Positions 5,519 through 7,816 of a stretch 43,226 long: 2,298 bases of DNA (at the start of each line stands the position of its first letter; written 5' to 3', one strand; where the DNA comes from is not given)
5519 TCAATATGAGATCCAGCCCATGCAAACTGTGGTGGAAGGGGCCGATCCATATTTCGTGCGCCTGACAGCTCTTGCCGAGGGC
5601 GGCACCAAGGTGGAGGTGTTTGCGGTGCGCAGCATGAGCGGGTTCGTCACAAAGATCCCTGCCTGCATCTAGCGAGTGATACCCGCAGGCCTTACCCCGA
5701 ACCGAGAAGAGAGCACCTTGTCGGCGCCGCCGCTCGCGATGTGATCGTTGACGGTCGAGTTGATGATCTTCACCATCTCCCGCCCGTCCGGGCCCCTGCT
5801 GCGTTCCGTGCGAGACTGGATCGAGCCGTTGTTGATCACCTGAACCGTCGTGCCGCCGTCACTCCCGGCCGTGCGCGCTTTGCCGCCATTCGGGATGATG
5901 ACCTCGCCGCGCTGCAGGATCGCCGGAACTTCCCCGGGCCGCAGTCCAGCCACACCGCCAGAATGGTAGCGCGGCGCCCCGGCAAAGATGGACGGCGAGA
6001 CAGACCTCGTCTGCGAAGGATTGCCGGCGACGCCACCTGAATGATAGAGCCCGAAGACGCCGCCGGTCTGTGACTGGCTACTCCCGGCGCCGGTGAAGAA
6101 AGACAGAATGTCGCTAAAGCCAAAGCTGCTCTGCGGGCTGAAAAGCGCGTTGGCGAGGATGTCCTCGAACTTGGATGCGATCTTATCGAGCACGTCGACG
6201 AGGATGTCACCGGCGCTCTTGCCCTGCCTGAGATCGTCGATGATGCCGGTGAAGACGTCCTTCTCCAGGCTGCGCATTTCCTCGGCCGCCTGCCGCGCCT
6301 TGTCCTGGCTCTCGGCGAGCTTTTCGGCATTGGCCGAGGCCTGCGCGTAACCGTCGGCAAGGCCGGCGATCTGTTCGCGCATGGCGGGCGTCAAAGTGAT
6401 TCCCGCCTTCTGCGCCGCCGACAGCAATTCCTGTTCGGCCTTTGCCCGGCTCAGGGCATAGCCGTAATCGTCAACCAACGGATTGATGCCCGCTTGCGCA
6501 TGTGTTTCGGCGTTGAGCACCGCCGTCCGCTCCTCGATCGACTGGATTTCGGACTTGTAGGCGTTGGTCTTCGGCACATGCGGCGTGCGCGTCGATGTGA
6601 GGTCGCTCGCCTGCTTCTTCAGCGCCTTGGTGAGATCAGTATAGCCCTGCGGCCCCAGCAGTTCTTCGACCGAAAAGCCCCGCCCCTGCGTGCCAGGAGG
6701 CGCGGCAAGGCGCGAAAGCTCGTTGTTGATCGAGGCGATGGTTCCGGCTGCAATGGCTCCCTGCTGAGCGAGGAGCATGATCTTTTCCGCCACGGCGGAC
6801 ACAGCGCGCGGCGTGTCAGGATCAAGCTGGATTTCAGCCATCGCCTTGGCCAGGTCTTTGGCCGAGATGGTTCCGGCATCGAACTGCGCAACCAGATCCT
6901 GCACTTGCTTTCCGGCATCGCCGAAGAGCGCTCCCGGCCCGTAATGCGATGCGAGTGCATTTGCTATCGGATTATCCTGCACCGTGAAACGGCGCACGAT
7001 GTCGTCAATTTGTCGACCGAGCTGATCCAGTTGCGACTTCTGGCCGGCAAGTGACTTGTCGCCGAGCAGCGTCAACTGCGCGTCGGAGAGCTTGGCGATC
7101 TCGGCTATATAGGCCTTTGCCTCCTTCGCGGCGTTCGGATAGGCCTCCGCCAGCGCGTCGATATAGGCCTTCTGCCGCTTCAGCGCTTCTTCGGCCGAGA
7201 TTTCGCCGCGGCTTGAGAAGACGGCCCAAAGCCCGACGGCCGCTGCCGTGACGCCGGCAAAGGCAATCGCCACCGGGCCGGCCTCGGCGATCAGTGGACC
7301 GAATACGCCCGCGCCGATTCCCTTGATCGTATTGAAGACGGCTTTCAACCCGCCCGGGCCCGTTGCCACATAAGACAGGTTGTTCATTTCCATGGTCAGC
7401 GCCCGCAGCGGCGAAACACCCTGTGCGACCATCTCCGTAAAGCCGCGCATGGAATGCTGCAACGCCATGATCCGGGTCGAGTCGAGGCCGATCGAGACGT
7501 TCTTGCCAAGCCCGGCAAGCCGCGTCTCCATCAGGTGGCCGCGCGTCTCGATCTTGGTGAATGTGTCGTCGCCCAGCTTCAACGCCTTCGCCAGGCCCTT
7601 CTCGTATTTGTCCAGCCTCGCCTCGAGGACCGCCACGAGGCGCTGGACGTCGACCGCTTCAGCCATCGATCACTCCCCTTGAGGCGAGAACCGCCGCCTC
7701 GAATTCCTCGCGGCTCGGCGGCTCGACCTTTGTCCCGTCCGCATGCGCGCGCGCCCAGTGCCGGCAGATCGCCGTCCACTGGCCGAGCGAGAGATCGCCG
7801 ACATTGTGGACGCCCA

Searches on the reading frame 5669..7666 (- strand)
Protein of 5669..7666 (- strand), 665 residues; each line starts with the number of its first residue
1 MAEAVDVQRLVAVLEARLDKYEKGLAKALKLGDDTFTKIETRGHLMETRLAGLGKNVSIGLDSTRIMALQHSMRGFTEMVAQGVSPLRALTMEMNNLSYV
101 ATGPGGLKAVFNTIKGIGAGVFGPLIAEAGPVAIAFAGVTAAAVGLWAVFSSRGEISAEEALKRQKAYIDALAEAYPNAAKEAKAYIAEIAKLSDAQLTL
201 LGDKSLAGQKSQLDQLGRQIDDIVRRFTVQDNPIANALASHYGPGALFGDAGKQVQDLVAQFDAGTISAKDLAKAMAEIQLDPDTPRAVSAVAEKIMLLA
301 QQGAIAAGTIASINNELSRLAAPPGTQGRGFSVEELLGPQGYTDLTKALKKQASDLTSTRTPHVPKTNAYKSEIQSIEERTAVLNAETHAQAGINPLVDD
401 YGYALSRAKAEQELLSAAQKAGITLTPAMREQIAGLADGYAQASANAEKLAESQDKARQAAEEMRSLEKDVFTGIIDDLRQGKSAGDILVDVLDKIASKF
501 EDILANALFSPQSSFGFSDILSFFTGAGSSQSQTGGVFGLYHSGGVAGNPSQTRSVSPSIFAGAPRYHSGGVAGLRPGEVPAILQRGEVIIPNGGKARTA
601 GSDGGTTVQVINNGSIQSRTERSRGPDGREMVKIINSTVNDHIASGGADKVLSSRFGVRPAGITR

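Call 17: search_protein_families(library=phrogs, proteins=[window:5669-7666:-], max_evalue=0.001)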
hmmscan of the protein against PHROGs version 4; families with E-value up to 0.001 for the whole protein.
window:5669-7666:- (665 aa): 5 families
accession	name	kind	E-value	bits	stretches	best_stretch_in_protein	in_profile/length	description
phrog_17300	-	tail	6.7e-65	221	1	361-599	576-810/900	tail length tape measure protein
phrog_8892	-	tail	1.6e-61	209.9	1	261-623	372-715/752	tail length tape measure protein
phrog_2335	-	tail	6.6e-21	75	2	486-613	1359-1490/1536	tail length tape measure protein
phrog_10574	-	tail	1.5e-19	71.2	1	247-613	349-599/640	tail length tape measure protein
phrog_23940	-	tail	3.1e-12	47.4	1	483-592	202-315/353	tail length tape measure protein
